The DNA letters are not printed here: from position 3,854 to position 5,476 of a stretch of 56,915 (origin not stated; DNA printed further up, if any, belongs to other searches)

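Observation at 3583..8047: Complete nickel-pincer (NPN) cofactor module plus a divergent LarA-like enzyme of unknown substrate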

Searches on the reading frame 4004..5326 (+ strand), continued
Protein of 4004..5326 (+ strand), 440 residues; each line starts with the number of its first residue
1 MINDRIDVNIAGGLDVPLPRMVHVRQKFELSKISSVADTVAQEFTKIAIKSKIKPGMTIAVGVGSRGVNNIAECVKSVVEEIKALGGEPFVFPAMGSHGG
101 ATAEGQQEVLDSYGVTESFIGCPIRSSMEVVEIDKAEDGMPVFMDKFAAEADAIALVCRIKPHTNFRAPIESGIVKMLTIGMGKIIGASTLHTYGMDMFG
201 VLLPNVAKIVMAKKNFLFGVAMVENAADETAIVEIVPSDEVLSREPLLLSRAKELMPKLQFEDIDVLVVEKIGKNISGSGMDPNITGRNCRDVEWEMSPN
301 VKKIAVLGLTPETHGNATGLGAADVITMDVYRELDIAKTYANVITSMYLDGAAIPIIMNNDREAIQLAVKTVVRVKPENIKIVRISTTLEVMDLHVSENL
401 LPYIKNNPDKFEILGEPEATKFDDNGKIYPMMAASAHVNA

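Call 77: find_homologous_proteins(query=A4, max_evalue=1e-30)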
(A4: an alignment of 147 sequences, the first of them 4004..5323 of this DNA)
Query A4 (147 sequences) (440 aa, profile of the alignment): 7995 proteins with E <= 1e-30 among 8000 candidates; the best 120 are listed.
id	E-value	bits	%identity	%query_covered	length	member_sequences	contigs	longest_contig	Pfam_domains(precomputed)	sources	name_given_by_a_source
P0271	7.1e-187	639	49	94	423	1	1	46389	PF09861.15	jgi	jgi:hypothetical protein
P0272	3.5e-185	634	49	94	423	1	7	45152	PF09861.15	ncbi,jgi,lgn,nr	ncbi:MAG: hypothetical protein PWP27_1755 [Clostridiales bacterium]|jgi:hypothetical protein|nr:hypo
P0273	1.9e-183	628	49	94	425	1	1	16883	PF04015.18,PF09861.15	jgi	jgi:nickel-dependent lactate racemase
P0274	3.4e-183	627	47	94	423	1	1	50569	PF04015.18,PF09861.15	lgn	-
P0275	4.1e-183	627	47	94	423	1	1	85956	PF04015.18,PF09861.15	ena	-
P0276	4.6e-183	627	47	94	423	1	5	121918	PF04015.18,PF09861.15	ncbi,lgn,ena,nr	ncbi:MAG TPA: DUF2088 domain-containing protein [Firmicutes bacterium]|nr:DUF2088 domain-containing 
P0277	5.5e-183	627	47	94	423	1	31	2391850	PF04015.18,PF09861.15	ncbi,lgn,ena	-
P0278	6.1e-183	626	47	94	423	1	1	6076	PF04015.18,PF09861.15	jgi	-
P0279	8.3e-183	626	47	94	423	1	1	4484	PF04015.18,PF09861.15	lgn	-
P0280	1.1e-182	626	49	94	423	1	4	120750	PF04015.18,PF09861.15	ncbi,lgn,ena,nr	ncbi:MAG TPA: lactate racemase domain-containing protein [Limnochordia bacterium]|nr:lactate racemas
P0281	1.3e-182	625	47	94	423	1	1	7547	PF04015.18,PF09861.15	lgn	-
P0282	1.3e-182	625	49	94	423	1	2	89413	PF04015.18,PF09861.15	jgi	-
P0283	1.4e-182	625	46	94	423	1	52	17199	PF04015.18,PF09861.15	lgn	-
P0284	1.5e-182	625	47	94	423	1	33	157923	PF04015.18,PF09861.15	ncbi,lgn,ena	ncbi:MAG: lactate racemase domain-containing protein [Candidatus Wallacebacter cryptica]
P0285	1.6e-182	625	49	94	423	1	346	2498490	PF04015.18,PF09861.15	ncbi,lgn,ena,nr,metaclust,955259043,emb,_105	ncbi:MAG: lactate racemase domain-containing protein [Limnochordia bacterium]|nr:lactate racemase do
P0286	1.8e-182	625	47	94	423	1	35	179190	PF04015.18,PF09861.15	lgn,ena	-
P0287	1.9e-182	625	49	94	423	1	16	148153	PF04015.18,PF09861.15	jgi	jgi:hypothetical protein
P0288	2.0e-182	625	47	94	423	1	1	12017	PF04015.18,PF09861.15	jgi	-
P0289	4.6e-182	624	49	94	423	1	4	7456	PF04015.18,PF09861.15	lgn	-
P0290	4.9e-182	623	49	94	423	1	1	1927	PF04015.18,PF09861.15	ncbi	ncbi:MAG: lactate racemase domain-containing protein [Limnochordia bacterium]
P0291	5.1e-182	623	49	94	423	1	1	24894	PF04015.18,PF09861.15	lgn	-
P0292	5.4e-182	623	49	94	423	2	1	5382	PF04015.18,PF09861.15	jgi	jgi:hypothetical protein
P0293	9.0e-182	623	47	96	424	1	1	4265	PF09861.15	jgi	jgi:hypothetical protein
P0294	1.0e-181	622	48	94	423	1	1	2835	PF04015.18,PF09861.15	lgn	-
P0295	1.3e-181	622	49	94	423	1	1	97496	PF09861.15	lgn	-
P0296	1.7e-181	622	49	97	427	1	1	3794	PF09861.15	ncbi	ncbi:lactate racemase domain-containing protein [Bacillaceae bacterium]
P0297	2.1e-181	621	47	94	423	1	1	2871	PF09861.15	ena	-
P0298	2.5e-181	621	50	97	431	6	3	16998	PF04015.18,PF09861.15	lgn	-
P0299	3.6e-181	621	49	98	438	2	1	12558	PF09861.15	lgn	-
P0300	4.0e-181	620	48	94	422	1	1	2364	PF09861.15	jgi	jgi:hypothetical protein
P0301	4.1e-181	620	48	94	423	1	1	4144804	PF09861.15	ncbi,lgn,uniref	ncbi:hypothetical protein SCACP_35280 [Sporomusa carbonis]|uniref:lactate racemase domain-containing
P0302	4.5e-181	620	46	95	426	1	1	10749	PF09861.15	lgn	-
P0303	4.7e-181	620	49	96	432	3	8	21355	PF04015.18,PF09861.15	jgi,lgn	-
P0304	6.4e-181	620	49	97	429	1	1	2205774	PF04015.18,PF09861.15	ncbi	-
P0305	7.0e-181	620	49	94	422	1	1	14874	PF04015.18,PF09861.15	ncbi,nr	ncbi:MAG: nickel-dependent lactate racemase [Negativicutes bacterium]|nr:nickel-dependent lactate ra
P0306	9.0e-181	619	48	94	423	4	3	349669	PF09861.15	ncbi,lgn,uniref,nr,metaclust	ncbi:conserved hypothetical protein [Thermosinus carboxydivorans Nor1]|uniref:LarA-like N-terminal d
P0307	1.2e-180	619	47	94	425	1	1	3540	PF04015.18,PF09861.15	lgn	-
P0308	1.3e-180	619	45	96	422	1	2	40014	PF04015.18,PF09861.15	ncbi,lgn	ncbi:MAG: lactate racemase domain-containing protein [Moorellaceae bacterium]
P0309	1.4e-180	619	46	96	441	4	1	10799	PF04015.18,PF09861.15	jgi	jgi:hypothetical protein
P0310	1.8e-180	618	48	94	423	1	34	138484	PF04015.18,PF09861.15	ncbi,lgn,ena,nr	ncbi:MAG TPA: DUF2088 domain-containing protein [Firmicutes bacterium]|nr:DUF2088 domain-containing 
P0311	2.1e-180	618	48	94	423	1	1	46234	PF04015.18,PF09861.15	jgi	-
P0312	2.4e-180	618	47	94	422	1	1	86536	PF04015.18,PF09861.15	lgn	-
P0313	2.6e-180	618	46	96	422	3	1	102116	PF04015.18,PF09861.15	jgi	-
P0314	2.9e-180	618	45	96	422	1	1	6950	PF04015.18,PF09861.15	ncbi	ncbi:MAG: lactate racemase domain-containing protein [Moorellaceae bacterium]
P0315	3.0e-180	618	47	94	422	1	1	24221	PF04015.18,PF09861.15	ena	-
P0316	3.2e-180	617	48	94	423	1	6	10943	PF04015.18,PF09861.15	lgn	-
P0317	4.3e-180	617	47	94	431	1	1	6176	PF09861.15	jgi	jgi:hypothetical protein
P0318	4.5e-180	617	47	94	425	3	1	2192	PF04015.18,PF09861.15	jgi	-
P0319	4.5e-180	617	46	95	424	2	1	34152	PF04015.18,PF09861.15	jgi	-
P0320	5.1e-180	617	48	94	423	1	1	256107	PF04015.18,PF09861.15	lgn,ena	-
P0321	6.0e-180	617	46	94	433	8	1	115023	PF04015.18,PF09861.15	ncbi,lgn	-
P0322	1.0e-179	616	48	94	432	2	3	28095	PF09861.15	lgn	-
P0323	1.2e-179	616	47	94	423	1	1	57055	PF04015.18,PF09861.15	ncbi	-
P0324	1.5e-179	615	47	94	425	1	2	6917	PF04015.18,PF09861.15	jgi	jgi:hypothetical protein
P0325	1.7e-179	615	48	94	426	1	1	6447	PF04015.18,PF09861.15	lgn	-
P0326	2.0e-179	615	48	94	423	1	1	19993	PF04015.18,PF09861.15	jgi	jgi:hypothetical protein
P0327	3.1e-179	614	45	94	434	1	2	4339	PF04015.18,PF09861.15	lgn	-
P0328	3.3e-179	614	49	97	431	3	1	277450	PF04015.18,PF09861.15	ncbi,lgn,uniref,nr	ncbi:nickel-dependent lactate racemase [Alkalihalobacillus oceani]|uniref:lactate racemase domain-co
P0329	3.7e-179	614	48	94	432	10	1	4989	PF09861.15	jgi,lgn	jgi:hypothetical protein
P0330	4.2e-179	614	49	93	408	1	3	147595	PF04015.18,PF09861.15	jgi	-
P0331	4.8e-179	614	47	94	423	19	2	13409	PF04015.18,PF09861.15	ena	-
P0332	5.3e-179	613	45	96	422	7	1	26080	PF04015.18,PF09861.15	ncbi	ncbi:lactate racemase domain-containing protein [Moorellaceae bacterium AZ2]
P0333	5.9e-179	613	49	93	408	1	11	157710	PF04015.18,PF09861.15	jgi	jgi:hypothetical protein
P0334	6.0e-179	613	47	93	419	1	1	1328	PF04015.18,PF09861.15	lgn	-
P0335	6.0e-179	613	49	96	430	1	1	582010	PF04015.18,PF09861.15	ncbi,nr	ncbi:DUF2088 domain-containing protein [bacterium LRH843]|nr:DUF2088 domain-containing protein [bact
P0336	7.8e-179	613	47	94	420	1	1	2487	PF09861.15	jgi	jgi:hypothetical protein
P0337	9.1e-179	613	46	96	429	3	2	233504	PF09861.15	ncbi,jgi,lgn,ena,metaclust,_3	ncbi:MAG: lactate racemase domain-containing protein [Limnochordia bacterium]|jgi:hypothetical prote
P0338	1.1e-178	612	49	94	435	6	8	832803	PF09861.15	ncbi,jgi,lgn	ncbi:MAG: lactate racemase domain-containing protein [Bacillota bacterium]|jgi:hypothetical protein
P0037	1.2e-178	612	73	98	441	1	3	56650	PF04015.18,PF09861.15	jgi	jgi:hypothetical protein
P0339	1.3e-178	612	48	94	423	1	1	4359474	PF09861.15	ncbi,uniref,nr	ncbi:lactate racemase domain-containing protein [Anaeroselena agilis]|uniref:Lactate racemase domain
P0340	1.3e-178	612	50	93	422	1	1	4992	PF04015.18,PF09861.15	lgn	-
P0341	1.4e-178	612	46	94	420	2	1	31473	PF09861.15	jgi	jgi:hypothetical protein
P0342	1.5e-178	612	47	94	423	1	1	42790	PF04015.18,PF09861.15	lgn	-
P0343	1.6e-178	612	48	94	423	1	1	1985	PF04015.18,PF09861.15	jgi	jgi:hypothetical protein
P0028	1.8e-178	612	73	99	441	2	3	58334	PF09861.15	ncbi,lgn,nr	ncbi:MAG TPA: lactate racemase domain-containing protein [Burkholderiales bacterium]|nr:lactate race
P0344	2.0e-178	612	48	94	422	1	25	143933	PF04015.18,PF09861.15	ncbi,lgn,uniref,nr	ncbi:Uncharacterized Fe-S center protein [Chlamydia abortus]|uniref:Lactate racemase domain-containi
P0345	2.3e-178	611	48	94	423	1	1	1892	PF09861.15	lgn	-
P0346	2.3e-178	611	66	98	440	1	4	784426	PF09861.15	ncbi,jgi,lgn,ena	-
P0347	2.5e-178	611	47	94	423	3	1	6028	PF04015.18,PF09861.15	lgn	-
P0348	3.6e-178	611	44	94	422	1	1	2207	PF04015.18,PF09861.15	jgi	-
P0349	4.2e-178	610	49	93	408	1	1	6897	PF09861.15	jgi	-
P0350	4.3e-178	610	46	94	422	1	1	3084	PF04015.18,PF09861.15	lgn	-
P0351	4.4e-178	610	47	95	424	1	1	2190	PF04015.18,PF09861.15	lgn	-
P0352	4.4e-178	610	46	94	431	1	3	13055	PF09861.15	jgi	jgi:hypothetical protein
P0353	5.6e-178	610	47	91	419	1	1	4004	PF04015.18,PF09861.15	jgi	jgi:hypothetical protein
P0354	5.8e-178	610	46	96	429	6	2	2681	PF09861.15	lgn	-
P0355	6.2e-178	610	48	94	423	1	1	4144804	PF09861.15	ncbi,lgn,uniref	ncbi:hypothetical protein SCACP_35670 [Sporomusa carbonis]|uniref:lactate racemase domain-containing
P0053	6.2e-178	610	72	99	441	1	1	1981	PF04015.18,PF09861.15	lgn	-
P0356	6.5e-178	610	47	94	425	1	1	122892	PF04015.18,PF09861.15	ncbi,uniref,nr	ncbi:lactate racemase domain-containing protein [Polycladomyces subterraneus]|uniref:Lactate racemas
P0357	6.8e-178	610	48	97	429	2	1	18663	PF04015.18,PF09861.15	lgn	-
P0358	7.2e-178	610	48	95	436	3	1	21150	PF04015.18,PF09861.15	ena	-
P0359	7.7e-178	610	48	94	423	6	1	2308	PF04015.18,PF09861.15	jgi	jgi:hypothetical protein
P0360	7.7e-178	610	50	95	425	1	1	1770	PF09861.15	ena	-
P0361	8.4e-178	609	47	95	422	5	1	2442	PF09861.15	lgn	-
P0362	8.6e-178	609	46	94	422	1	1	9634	PF04015.18,PF09861.15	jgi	-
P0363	8.8e-178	609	49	98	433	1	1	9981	PF09861.15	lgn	-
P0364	8.9e-178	609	47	93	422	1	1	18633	PF04015.18,PF09861.15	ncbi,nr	ncbi:MAG: lactate racemase domain-containing protein [Candidatus Aerophobetes bacterium]|nr:lactate 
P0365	9.3e-178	609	45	94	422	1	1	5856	PF04015.18,PF09861.15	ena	-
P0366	1.0e-177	609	50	95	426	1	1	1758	PF09861.15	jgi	jgi:hypothetical protein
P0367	1.0e-177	609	50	97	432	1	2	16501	PF09861.15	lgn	-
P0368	1.1e-177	609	45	94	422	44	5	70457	PF04015.18,PF09861.15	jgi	-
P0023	1.2e-177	609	75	98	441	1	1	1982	PF04015.18,PF09861.15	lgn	-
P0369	1.2e-177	609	47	94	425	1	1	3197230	PF04015.18,PF09861.15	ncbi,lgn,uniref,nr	ncbi:hypothetical protein JIR001_27890 [Polycladomyces abyssicola]|uniref:LarA-like N-terminal domai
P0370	1.2e-177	609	47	94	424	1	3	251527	PF09861.15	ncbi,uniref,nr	ncbi:lactate racemase domain-containing protein [Paenibacillus thermoaerophilus]|uniref:Lactate race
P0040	1.3e-177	609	73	98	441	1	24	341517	PF04015.18,PF09861.15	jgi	jgi:hypothetical protein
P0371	1.3e-177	609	48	96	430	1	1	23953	PF09861.15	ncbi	ncbi:MAG: lactate racemase domain-containing protein [Clostridia bacterium]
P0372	1.4e-177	609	50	97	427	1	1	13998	PF09861.15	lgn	-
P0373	1.4e-177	609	47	96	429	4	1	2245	PF09861.15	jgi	jgi:hypothetical protein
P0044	1.5e-177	609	72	98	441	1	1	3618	PF04015.18,PF09861.15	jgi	jgi:hypothetical protein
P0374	1.5e-177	609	47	91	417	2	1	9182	PF04015.18,PF09861.15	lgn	-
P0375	1.6e-177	609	47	91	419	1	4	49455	PF04015.18,PF09861.15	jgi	jgi:hypothetical protein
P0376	1.7e-177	608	48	95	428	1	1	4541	PF09861.15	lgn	-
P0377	1.8e-177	608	47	93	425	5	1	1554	PF04015.18,PF09861.15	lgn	-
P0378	1.8e-177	608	47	94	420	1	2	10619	PF09861.15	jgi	jgi:hypothetical protein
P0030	1.9e-177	608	75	98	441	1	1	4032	PF09861.15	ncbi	-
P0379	2.0e-177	608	50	95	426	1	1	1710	PF09861.15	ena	-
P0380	2.0e-177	608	45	94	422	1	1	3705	PF09861.15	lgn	-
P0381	2.1e-177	608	47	94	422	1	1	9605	PF09861.15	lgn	-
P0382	2.4e-177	608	48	94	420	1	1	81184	PF09861.15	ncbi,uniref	ncbi:lactate racemase domain-containing protein [Brevibacillus sp. H7]|uniref:lactate racemase domai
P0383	2.4e-177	608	50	95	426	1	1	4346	PF09861.15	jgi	jgi:hypothetical protein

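Call 78: find_encoding_contigs(protein=P0369, flank=8000, max_places=1)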
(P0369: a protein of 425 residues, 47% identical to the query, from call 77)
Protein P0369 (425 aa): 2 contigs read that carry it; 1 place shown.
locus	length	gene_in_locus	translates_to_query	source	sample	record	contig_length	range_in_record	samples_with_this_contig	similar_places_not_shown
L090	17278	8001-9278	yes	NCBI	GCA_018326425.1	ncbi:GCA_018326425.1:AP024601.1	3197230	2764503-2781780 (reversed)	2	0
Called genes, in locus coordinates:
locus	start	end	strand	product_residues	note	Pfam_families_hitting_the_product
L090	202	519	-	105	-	PF12788:YmaF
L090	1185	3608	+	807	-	PF02737:3HCDH_N, PF00725:3HCDH, PF00378:ECH_1, PF16113:ECH_2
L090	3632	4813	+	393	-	PF00108:Thiolase_N, PF00109:ketoacyl-synt (weak), PF02803:Thiolase_C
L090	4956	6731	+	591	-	PF02771:Acyl-CoA_dh_N, PF02770:Acyl-CoA_dh_M, PF00441:Acyl-CoA_dh_1, PF22924:ACOX_C_alpha1, PF08028:Acyl-CoA_dh_2, PF21263:Acyl-CoA-dh_C, PF21343:ACAD9-ACADV_C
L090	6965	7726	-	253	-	PF00376:MerR, PF13411:MerR_1, PF09278:MerR-DNA-bind, PF07739:TipAS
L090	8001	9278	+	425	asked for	PF09861:Lar_N, PF04015:DUF362 (weak)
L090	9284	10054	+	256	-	PF00106:adh_short, PF08659:KR, PF13561:adh_short_C2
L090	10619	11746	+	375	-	-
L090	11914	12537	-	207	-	PF01810:LysE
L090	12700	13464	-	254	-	PF00106:adh_short, PF01370:Epimerase, PF08659:KR, PF16363:GDP_Man_Dehyd (faint), PF13439:Glyco_transf_4 (faint), PF13460:NAD_binding_10, PF13561:adh_short_C2, PF13579:Glyco_trans_4_4 (faint)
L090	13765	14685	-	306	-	PF01619:Pro_dh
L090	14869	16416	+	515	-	PF00171:Aldedh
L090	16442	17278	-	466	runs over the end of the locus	PF05090:HTTM, PF04134:DCC1-like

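Call 79: find_encoding_contigs(protein=P0306, flank=8000, max_places=1)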
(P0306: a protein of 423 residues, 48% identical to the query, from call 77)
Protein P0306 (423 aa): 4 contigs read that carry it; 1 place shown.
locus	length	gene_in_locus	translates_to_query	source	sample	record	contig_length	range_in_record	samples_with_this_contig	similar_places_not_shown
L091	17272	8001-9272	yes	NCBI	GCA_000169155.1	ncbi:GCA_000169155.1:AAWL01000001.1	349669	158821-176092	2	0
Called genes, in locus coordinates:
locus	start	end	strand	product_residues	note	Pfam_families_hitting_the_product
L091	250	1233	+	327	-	PF03401:TctC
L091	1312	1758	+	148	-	PF07331:TctB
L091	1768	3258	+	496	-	PF01970:TctA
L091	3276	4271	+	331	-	PF05035:DGOK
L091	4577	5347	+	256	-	PF09339:HTH_IclR (weak), PF01614:IclR_C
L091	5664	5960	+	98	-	PF08666:SAF (weak)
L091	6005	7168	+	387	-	PF04295:GD_AH_second, PF20629:GD_AH_C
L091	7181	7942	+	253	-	PF03328:HpcH_HpaI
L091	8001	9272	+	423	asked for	PF09861:Lar_N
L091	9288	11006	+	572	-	PF00920:ILVD_EDD_N, PF24877:ILV_EDD_C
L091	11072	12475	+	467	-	PF01565:FAD_binding_4, PF02913:FAD-oxidase_C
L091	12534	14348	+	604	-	PF01855:POR_N, PF02776:TPP_enzyme_N (faint), PF12837:Fer4_6 (faint), PF02775:TPP_enzyme_C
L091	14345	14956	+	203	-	PF01558:POR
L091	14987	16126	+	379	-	PF02771:Acyl-CoA_dh_N, PF02770:Acyl-CoA_dh_M, PF00441:Acyl-CoA_dh_1, PF22924:ACOX_C_alpha1 (faint), PF08028:Acyl-CoA_dh_2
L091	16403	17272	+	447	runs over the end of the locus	PF07690:MFS_1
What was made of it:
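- In Thermosinus carboxydivorans the cluster is TctCBA, DGOK, IclR, GD_AH dehydratase, HpcH aldolase, LarAH22, ILVD_EDD (call 79).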

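Call 80: find_encoding_contigs(protein=P0328, flank=8000, max_places=1)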
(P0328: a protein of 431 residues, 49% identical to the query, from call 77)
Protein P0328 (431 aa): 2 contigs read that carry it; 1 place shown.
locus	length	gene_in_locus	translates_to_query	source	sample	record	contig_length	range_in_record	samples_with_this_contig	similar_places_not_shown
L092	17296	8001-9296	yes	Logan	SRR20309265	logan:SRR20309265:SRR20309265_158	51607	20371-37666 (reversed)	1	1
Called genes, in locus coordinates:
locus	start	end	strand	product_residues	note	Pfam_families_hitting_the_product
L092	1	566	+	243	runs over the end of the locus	-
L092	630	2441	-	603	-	-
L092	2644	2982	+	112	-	-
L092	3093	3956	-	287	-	PF00753:Lactamase_B, PF12706:Lactamase_B_2 (weak)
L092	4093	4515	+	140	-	PF02566:OsmC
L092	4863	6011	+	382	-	PF02746:MR_MLE_N, PF13378:MR_MLE_C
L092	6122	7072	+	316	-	PF00294:PfkB, PF08543:Phos_pyr_kin (weak)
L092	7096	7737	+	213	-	PF01081:Aldolase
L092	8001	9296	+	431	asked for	PF09861:Lar_N, PF04015:DUF362 (weak)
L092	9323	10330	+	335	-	PF00389:2-Hacid_dh, PF02826:2-Hacid_dh_C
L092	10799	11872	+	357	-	PF03480:DctP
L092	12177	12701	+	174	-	PF04290:DctQ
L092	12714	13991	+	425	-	PF06808:DctM, PF03606:DcuC (faint)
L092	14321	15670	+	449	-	-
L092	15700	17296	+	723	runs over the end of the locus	PF00920:ILVD_EDD_N, PF24877:ILV_EDD_C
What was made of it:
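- In Alkalihalobacillus oceani it is MR_MLE dehydratase, PfkB kinase, KDPG aldolase, LarAH22, 2-hydroxyacid dehydrogenase, TRAP transporter, ILVD_EDD (call 80). Distant members sit with KDG/DGOK kinases and KDPG/HpcH aldolases, which are typical of C5/C6 sugar acids (calls 79, 80).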

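Call 81: find_encoding_contigs(protein=P0285, flank=8000, max_places=1)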
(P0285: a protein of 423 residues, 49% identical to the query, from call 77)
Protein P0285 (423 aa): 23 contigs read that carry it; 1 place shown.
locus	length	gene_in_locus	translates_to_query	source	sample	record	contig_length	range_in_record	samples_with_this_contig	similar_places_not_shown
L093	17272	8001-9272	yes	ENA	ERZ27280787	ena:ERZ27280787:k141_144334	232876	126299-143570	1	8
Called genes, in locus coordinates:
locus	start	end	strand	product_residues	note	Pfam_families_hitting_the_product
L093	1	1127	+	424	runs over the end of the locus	PF01547:SBP_bac_1 (weak)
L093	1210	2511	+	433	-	PF01547:SBP_bac_1 (weak), PF13416:SBP_bac_8 (faint)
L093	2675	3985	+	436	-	PF01547:SBP_bac_1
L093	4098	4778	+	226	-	PF16316:DUF4956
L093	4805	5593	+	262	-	PF09359:VTC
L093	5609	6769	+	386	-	PF23952:LRR_EndoS (faint), PF13855:LRR_8 (faint), PF12799:LRR_4, PF23598:LRR_14, PF12799:LRR_4 (weak), PF00932:LTD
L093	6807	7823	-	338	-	PF18152:DAHP_snth_FXD, PF00793:DAHP_synth_1, PF03102:NeuB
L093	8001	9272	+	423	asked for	PF09861:Lar_N, PF04015:DUF362 (weak)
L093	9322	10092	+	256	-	PF00106:adh_short, PF08659:KR, PF13561:adh_short_C2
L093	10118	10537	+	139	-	PF14478:DUF4430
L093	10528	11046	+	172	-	PF12822:ECF_trnsprt (weak)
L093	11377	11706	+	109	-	PF25973:BSH_CzcB (faint), PF25919:BSH_CusB (faint), PF25917:BSH_RND, PF00364:Biotin_lipoyl, PF25984:BSH_YknX (weak)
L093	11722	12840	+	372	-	PF03977:OAD_beta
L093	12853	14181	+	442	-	PF00682:HMGL-like, PF02436:PYC_OADA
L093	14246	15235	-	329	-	PF05343:Peptidase_M42, PF01546:Peptidase_M20, PF04389:Peptidase_M28 (weak)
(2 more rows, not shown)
